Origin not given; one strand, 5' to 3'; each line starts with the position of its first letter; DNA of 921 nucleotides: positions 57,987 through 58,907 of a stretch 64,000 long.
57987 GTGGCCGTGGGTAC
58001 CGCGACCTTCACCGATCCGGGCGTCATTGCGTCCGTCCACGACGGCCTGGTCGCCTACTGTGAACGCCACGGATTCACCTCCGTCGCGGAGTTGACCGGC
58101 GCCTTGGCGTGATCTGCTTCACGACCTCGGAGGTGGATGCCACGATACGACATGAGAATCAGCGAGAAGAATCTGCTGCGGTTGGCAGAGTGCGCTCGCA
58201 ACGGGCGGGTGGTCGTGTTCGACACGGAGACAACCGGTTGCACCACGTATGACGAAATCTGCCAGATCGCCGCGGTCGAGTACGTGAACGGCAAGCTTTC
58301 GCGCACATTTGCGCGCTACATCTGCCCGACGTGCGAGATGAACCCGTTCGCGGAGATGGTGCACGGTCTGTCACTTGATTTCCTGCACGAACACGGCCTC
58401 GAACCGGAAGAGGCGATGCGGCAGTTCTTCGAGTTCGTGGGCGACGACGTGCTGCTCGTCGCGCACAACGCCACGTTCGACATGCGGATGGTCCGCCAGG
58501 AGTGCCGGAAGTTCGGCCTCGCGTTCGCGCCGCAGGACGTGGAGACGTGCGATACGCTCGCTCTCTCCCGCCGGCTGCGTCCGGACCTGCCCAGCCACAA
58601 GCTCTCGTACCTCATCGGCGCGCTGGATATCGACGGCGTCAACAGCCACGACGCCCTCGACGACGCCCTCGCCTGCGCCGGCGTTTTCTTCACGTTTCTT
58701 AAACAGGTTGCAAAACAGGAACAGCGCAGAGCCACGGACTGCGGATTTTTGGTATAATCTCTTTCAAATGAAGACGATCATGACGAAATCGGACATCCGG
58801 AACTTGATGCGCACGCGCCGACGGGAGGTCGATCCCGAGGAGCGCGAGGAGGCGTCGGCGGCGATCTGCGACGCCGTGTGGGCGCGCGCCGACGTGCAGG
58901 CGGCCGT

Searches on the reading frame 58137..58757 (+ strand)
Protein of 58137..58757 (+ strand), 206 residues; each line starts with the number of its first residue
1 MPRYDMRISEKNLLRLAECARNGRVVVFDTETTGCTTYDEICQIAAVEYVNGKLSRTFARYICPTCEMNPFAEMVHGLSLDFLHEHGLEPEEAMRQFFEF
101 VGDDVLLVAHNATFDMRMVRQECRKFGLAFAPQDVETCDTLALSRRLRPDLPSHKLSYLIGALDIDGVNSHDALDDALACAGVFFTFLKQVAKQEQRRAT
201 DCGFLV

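Call 22: search_protein_families(library=pfam, proteins=[window:58137-58757:+], max_evalue=0.001)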
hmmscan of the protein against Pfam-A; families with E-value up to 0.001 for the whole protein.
window:58137-58757:+ (206 aa): 5 families
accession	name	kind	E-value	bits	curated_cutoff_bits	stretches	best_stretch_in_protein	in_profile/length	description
PF00929.31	RNase_T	-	5.8e-32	111.9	24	1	26-184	1-164/164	Exonuclease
PF16473.11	Rv2179c-like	-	2e-10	41.1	27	1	26-184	3-173/177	3'-5' exoribonuclease Rv2179c-like domain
PF01612.26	DNA_pol_A_exo1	-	4.1e-05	23.9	23.6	1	11-159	8-123/173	3'-5' exonuclease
PF22123.2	Exu_RNase_H_like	-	8.9e-05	23.6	27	1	24-77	2-50/163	Exuperantia RNAse H-like domain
PF21762.3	DEDDh_C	-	0.00045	20.9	27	1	104-178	107-179/188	DNA polymerase III subunit epsilon-like, C-terminal domain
